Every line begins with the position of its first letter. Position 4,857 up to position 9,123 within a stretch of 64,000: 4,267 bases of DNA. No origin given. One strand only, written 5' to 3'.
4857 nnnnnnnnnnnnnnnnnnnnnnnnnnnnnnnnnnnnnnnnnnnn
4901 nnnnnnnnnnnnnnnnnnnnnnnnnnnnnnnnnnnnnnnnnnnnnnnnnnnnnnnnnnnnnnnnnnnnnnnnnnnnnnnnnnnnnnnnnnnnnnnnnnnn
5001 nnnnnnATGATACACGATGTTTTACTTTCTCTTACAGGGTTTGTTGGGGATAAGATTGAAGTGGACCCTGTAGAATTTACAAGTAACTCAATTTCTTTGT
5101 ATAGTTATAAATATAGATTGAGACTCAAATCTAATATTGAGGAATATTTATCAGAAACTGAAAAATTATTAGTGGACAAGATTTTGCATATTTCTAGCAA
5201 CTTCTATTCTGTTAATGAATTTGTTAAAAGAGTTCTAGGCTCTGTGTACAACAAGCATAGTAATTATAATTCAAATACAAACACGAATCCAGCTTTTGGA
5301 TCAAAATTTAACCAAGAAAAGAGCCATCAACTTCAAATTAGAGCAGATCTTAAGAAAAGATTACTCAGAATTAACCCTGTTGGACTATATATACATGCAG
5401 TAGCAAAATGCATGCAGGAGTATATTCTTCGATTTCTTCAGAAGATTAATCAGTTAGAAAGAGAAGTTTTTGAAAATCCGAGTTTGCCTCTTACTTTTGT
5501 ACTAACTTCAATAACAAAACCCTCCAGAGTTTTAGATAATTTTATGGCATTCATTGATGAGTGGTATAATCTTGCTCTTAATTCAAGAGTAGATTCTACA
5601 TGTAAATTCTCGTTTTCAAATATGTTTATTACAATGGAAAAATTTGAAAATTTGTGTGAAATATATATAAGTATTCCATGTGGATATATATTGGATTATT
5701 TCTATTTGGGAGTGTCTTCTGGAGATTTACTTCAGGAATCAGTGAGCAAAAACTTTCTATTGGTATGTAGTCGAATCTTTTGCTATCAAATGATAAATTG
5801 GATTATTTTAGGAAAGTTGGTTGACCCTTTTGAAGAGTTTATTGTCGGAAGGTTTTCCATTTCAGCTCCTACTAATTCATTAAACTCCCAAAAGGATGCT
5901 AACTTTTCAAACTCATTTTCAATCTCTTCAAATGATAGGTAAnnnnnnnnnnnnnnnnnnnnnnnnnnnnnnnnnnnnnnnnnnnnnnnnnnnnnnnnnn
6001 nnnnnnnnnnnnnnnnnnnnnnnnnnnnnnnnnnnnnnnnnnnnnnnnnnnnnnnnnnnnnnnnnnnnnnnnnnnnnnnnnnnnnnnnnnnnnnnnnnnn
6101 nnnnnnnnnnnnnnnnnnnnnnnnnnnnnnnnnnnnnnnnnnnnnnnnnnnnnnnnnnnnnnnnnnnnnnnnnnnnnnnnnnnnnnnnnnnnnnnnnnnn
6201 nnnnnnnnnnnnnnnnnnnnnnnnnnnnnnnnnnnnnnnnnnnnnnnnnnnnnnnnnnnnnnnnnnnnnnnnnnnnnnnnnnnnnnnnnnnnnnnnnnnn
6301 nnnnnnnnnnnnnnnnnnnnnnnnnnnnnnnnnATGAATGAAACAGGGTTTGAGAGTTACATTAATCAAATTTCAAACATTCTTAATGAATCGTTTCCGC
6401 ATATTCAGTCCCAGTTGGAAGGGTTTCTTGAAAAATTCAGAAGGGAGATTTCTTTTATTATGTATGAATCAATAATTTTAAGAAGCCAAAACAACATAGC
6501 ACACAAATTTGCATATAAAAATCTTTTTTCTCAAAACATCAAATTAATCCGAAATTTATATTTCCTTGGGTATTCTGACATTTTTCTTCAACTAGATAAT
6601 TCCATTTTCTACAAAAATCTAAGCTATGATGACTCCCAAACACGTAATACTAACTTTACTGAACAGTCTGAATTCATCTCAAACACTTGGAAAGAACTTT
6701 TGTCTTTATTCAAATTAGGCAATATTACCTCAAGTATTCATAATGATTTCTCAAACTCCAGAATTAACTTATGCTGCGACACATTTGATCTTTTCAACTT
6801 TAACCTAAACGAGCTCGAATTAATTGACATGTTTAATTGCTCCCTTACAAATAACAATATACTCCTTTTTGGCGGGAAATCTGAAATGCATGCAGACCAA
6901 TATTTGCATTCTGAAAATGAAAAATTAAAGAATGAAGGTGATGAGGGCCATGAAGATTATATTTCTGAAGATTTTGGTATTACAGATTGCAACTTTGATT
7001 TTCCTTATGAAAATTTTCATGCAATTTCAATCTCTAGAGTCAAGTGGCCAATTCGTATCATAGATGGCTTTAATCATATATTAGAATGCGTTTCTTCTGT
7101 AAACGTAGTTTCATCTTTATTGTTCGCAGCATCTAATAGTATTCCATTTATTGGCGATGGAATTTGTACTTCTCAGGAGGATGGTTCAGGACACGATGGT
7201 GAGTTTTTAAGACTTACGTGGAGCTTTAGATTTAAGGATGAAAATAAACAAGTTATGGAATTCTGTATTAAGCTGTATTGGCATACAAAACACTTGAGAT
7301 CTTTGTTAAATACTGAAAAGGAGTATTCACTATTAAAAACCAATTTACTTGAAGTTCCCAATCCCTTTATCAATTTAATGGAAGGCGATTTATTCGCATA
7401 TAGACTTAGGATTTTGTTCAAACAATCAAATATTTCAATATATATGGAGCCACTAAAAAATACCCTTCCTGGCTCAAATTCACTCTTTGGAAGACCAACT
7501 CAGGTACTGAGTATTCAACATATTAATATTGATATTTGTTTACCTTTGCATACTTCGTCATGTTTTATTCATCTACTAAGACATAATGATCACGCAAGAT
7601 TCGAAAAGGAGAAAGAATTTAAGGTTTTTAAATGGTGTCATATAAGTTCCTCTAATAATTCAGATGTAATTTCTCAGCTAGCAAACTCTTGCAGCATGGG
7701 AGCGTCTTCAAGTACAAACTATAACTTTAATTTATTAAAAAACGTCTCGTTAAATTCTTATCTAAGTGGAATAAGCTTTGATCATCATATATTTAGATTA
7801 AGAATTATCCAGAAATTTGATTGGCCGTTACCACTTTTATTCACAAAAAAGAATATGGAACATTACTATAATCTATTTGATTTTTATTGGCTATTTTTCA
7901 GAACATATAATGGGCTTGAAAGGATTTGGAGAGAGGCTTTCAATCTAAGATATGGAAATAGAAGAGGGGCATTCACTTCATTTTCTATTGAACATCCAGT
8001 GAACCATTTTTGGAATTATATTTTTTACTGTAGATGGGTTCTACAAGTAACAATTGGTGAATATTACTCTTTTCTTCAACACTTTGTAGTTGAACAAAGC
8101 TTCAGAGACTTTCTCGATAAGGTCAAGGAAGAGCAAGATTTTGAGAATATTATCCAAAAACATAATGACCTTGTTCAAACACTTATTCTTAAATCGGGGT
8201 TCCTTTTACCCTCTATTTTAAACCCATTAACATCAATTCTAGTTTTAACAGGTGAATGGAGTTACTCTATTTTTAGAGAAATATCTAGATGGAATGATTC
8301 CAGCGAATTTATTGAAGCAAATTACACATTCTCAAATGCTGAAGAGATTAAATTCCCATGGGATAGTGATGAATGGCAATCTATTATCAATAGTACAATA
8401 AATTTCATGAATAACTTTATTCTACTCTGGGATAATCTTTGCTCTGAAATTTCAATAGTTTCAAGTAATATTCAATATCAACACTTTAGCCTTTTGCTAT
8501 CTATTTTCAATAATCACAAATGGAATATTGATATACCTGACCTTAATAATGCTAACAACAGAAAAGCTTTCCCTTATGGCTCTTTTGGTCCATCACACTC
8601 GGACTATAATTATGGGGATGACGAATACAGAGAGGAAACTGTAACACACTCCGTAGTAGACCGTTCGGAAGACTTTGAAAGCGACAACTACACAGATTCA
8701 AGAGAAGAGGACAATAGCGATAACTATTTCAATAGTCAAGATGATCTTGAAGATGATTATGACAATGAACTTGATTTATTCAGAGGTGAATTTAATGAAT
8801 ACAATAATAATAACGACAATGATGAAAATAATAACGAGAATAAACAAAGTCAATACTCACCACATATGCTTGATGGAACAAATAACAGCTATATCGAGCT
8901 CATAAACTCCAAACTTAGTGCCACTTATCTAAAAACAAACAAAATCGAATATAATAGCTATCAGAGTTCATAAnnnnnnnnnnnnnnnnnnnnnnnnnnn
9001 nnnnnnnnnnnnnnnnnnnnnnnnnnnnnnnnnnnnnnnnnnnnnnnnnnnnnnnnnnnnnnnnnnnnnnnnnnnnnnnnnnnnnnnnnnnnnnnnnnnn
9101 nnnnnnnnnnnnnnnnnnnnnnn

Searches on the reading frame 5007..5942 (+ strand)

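Call 12: search_protein_families(library=pfam, proteins=[window:5007-5942:+], max_evalue=0.001)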
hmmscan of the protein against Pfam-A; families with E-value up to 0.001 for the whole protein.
window:5007-5942:+ (311 aa): 1 family
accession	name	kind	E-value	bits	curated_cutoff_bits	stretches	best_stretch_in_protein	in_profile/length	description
PF17681.6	GCP_N_terminal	-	3e-16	60.3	29.4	1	2-292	1-205/297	Gamma tubulin complex component N-terminal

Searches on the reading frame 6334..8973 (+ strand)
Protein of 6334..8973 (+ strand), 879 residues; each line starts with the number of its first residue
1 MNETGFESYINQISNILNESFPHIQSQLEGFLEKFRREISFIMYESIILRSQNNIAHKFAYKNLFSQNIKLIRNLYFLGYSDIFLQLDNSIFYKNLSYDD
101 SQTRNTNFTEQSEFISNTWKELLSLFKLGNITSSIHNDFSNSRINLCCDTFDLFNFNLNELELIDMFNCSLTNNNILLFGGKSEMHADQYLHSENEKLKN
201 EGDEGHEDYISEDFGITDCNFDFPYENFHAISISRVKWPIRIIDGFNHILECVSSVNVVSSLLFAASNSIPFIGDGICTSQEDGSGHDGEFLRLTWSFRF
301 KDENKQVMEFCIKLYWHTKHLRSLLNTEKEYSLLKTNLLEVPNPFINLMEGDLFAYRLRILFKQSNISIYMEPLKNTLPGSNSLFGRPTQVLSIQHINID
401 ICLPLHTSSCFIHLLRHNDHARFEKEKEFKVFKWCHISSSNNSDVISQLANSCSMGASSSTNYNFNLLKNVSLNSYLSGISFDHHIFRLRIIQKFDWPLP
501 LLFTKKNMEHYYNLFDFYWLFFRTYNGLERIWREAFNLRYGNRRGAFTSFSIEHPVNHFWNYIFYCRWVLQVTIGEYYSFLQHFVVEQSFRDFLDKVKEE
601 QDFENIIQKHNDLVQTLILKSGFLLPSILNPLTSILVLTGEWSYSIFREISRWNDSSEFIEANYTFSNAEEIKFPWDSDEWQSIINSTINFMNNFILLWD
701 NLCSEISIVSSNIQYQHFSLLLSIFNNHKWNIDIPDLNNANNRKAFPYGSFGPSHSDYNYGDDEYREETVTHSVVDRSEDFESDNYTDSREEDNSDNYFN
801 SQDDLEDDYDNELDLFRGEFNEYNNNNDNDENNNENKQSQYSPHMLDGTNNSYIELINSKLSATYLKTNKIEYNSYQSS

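Call 12: search_protein_families(library=pfam, proteins=[window:6334-8973:+], max_evalue=0.001)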
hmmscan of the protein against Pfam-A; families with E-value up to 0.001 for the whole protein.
window:6334-8973:+ (879 aa): 1 family
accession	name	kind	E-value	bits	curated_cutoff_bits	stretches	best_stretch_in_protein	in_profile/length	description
PF04130.18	GCP_C_terminal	-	1.6e-13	51.2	25.8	1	434-644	32-237/309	Gamma tubulin complex component C-terminal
